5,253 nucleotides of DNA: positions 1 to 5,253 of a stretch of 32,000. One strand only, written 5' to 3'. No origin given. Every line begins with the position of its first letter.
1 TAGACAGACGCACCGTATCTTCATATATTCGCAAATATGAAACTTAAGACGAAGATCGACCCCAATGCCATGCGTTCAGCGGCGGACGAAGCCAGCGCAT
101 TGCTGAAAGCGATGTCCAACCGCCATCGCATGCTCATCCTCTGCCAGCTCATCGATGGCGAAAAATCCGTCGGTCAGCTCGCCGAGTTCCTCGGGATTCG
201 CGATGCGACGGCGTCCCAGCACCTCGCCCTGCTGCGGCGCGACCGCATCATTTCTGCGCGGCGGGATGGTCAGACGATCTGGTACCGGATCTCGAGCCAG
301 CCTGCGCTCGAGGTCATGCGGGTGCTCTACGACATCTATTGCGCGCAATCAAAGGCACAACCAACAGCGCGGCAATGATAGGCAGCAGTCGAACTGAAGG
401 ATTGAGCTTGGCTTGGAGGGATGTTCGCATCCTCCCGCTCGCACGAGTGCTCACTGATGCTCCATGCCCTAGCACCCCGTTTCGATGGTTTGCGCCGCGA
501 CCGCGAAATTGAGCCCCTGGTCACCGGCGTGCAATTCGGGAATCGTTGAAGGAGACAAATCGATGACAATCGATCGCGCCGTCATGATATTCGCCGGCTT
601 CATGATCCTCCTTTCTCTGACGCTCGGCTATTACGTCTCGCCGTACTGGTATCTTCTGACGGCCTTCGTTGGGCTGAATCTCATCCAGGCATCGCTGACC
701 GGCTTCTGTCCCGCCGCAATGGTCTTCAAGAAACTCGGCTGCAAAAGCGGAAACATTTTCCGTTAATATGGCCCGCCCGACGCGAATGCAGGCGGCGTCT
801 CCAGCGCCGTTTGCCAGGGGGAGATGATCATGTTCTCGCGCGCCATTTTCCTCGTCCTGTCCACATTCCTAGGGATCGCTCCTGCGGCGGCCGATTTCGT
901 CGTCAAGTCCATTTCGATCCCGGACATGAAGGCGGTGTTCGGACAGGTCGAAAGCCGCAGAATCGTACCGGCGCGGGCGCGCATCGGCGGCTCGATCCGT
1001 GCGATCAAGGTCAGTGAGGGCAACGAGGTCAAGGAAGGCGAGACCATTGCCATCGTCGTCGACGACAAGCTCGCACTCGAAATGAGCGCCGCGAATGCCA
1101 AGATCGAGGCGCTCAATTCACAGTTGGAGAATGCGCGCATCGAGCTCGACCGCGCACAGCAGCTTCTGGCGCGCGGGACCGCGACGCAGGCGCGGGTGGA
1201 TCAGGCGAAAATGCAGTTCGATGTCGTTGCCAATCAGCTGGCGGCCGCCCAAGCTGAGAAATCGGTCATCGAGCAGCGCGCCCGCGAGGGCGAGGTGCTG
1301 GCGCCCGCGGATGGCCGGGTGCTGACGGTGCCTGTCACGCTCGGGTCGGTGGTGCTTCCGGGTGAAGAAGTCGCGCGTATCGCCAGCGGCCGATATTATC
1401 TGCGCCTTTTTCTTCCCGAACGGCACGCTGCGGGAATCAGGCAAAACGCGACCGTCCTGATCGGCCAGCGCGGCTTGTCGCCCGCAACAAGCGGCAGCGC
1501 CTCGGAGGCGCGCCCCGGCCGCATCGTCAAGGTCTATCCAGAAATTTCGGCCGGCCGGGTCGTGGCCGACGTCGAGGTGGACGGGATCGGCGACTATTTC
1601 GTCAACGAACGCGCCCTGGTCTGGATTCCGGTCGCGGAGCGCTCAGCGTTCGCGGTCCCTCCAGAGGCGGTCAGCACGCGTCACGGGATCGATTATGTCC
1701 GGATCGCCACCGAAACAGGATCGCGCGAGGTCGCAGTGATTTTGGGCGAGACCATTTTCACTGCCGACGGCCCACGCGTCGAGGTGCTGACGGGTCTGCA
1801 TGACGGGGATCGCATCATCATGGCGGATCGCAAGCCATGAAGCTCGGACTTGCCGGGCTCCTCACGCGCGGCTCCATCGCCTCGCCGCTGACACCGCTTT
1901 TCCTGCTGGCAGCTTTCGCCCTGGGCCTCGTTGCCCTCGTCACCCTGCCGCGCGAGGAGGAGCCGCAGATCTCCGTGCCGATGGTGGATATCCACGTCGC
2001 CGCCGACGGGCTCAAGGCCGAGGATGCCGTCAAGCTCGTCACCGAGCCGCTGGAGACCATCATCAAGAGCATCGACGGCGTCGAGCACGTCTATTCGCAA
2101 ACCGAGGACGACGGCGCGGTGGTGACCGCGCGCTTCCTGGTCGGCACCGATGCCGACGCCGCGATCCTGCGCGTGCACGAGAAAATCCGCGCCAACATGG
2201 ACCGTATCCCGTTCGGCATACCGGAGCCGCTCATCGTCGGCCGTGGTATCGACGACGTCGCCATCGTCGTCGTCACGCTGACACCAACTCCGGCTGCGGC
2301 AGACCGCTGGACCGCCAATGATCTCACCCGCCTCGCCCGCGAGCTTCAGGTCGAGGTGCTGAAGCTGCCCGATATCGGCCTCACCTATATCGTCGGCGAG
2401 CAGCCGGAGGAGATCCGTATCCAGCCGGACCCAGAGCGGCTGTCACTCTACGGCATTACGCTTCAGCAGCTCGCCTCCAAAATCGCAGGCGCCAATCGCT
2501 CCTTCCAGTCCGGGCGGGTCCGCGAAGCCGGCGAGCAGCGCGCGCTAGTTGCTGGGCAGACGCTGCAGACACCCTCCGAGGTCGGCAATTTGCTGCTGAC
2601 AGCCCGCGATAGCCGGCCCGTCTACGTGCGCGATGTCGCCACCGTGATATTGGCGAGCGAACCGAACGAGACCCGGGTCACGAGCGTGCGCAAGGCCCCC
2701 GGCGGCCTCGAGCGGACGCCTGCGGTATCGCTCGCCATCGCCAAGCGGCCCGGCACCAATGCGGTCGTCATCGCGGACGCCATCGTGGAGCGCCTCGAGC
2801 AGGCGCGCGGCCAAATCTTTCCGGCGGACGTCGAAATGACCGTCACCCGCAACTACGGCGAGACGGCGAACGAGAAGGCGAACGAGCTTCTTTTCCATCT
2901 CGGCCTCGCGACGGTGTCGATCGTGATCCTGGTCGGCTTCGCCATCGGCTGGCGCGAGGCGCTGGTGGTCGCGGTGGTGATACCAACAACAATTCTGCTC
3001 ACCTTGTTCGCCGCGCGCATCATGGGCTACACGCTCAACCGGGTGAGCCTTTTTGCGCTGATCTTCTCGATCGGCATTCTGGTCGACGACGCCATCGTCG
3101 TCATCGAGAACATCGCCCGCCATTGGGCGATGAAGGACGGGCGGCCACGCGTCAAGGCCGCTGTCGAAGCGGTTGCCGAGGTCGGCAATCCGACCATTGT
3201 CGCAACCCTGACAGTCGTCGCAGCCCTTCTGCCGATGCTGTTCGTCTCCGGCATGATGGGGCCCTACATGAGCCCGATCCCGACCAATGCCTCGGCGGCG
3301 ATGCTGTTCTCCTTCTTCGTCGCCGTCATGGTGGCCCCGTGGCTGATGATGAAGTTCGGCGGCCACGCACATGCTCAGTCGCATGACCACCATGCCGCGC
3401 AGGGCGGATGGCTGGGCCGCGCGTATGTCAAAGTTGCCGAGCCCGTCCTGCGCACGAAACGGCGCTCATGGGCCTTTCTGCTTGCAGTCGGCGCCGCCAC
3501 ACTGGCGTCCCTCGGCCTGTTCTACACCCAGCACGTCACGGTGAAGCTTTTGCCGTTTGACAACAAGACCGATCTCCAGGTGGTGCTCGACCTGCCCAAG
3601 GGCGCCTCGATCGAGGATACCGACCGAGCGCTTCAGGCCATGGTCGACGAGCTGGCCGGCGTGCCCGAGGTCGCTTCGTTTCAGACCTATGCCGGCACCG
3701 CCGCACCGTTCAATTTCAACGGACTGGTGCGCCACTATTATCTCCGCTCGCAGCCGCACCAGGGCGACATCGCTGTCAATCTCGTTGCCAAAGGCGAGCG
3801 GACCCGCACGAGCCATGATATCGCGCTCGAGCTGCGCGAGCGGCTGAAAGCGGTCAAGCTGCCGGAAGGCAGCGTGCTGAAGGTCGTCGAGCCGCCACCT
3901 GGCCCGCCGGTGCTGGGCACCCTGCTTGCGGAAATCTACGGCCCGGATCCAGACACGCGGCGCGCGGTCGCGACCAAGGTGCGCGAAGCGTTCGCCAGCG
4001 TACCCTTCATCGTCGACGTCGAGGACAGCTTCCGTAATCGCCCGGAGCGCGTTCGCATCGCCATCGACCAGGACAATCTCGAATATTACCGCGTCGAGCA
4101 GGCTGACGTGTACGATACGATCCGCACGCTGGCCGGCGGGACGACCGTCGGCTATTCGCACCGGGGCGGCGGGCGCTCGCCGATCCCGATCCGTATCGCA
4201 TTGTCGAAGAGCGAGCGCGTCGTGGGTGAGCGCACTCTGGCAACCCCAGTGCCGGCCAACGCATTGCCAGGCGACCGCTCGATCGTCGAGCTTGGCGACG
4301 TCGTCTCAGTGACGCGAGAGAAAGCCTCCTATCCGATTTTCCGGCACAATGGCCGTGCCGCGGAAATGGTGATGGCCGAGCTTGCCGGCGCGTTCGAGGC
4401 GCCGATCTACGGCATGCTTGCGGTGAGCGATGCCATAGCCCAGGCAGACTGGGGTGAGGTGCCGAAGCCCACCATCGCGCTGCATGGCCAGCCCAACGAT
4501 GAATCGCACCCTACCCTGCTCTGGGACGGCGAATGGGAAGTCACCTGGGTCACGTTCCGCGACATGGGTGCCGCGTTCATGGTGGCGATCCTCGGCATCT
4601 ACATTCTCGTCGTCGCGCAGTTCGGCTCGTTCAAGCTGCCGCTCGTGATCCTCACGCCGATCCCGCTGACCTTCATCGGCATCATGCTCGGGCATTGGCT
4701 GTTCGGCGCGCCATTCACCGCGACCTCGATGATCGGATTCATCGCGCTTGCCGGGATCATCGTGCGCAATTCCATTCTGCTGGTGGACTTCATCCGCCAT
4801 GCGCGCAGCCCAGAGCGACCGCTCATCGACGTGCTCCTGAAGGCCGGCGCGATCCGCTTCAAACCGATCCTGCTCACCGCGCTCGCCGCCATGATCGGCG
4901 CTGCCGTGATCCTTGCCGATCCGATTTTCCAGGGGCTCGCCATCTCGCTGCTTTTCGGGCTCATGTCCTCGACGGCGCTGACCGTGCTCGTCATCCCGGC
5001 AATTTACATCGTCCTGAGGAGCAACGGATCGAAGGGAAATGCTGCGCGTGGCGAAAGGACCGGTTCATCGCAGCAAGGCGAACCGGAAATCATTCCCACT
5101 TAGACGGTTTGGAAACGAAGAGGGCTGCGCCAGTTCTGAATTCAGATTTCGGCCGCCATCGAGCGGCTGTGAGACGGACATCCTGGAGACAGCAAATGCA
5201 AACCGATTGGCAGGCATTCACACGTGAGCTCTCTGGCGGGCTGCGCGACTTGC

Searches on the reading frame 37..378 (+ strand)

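Call 64: search_protein_families(library=pfam, proteins=[window:37-378:+], max_evalue=0.001)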
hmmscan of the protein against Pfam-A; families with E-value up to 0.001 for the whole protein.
window:37-378:+ (113 aa): 5 families
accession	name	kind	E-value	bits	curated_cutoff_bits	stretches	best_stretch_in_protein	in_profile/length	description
PF01022.26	HTH_5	-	1.4e-09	38.1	22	1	31-73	4-46/47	Bacterial regulatory protein, arsR family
PF12840.13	HTH_20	-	5.9e-07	29.8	27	1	26-71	1-47/51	Helix-turn-helix domain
PF12802.13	MarR_2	-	0.00025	21.6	27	1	33-78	9-56/61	MarR family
PF13545.12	HTH_Crp_2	-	0.00027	21.3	27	1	44-83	24-59/70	Crp-like helix-turn-helix domain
PF01638.23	HxlR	-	0.00038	20.7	20.8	1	27-75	3-52/91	HxlR-like helix-turn-helix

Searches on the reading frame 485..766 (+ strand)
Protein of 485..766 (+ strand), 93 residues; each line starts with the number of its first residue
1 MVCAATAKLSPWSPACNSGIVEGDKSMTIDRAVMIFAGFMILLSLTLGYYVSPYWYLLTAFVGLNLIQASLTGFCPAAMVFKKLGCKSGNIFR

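Call 64: search_protein_families(library=pfam, proteins=[window:485-766:+], max_evalue=0.001)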
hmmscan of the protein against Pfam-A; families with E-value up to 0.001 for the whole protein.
window:485-766:+ (93 aa): 1 family
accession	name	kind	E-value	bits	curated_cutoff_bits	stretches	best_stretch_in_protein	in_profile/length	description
PF11127.14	YgaP-like_TM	-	1.6e-12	47.8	25.3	1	28-87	7-64/66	Inner membrane protein YgaP-like, transmembrane domain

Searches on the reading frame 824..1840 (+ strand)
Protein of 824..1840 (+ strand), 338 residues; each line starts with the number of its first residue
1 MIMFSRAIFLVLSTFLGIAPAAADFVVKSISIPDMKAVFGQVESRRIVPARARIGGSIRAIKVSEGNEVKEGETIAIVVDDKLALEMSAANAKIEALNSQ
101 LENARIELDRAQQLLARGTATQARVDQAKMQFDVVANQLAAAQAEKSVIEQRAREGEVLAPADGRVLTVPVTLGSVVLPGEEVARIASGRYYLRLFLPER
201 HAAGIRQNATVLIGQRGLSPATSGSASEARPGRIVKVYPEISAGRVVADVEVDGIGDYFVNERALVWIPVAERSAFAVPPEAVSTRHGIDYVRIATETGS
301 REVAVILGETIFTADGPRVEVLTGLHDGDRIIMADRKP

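Call 64: search_protein_families(library=pfam, proteins=[window:824-1840:+], max_evalue=0.001)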
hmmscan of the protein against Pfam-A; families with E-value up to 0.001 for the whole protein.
window:824-1840:+ (338 aa): 4 families
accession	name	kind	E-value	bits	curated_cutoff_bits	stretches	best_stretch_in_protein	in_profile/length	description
PF13437.12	HlyD_3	-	2.2e-14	54.5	22.2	2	158-254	2-93/106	HlyD family secretion protein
PF16576.10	HlyD_D23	-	6.1e-08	32.6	30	1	41-242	13-189/214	Barrel-sandwich domain of CusB or HlyD membrane-fusion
PF00364.28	Biotin_lipoyl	-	2.6e-06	27.6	22.1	0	54-90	8-48/73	Biotin-requiring enzyme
PF13533.13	Biotin_lipoyl_2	-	6e-06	26.4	29.8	0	52-77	5-30/32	Biotin-lipoyl like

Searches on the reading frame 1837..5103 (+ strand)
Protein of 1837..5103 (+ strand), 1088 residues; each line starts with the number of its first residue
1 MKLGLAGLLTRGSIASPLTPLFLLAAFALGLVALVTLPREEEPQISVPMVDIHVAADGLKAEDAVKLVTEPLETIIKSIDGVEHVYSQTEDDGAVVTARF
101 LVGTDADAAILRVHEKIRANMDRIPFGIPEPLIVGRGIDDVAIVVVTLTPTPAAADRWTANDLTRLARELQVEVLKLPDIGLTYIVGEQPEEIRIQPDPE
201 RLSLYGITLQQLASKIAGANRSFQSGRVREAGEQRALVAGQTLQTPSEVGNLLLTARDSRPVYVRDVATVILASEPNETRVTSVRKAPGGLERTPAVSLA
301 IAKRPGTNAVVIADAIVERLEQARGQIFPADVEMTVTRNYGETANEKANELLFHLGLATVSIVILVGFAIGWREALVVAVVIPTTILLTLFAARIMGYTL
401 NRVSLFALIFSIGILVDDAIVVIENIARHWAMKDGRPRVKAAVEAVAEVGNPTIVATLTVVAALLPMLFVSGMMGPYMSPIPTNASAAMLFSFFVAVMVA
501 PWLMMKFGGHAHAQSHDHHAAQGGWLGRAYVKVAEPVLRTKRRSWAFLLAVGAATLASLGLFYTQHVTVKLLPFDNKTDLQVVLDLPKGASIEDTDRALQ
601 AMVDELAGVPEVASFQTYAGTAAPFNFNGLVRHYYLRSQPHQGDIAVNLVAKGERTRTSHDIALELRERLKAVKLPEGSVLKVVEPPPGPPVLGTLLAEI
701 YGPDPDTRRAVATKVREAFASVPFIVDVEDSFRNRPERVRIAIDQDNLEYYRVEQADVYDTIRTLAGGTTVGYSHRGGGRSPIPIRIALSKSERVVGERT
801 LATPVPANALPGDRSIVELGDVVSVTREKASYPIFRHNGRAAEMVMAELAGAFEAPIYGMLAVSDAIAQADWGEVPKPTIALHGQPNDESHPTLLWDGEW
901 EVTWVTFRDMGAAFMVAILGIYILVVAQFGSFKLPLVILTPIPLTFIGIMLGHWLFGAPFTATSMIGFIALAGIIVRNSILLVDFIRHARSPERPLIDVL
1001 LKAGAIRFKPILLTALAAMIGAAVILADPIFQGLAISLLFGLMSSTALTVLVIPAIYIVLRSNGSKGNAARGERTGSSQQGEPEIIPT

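Call 64: search_protein_families(library=pfam, proteins=[window:1837-5103:+], max_evalue=0.001)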
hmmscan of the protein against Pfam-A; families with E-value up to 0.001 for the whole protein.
window:1837-5103:+ (1088 aa): 2 families
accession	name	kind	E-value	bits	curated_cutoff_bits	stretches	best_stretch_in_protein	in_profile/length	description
PF00873.25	ACR_tran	-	2.2e-143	479.7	28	1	20-1060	13-1020/1021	AcrB/AcrD/AcrF family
PF02355.23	SecD_SecF_C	-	3.3e-07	30.3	20.5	1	345-480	27-155/189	Protein export membrane protein SecD/SecF, C-terminal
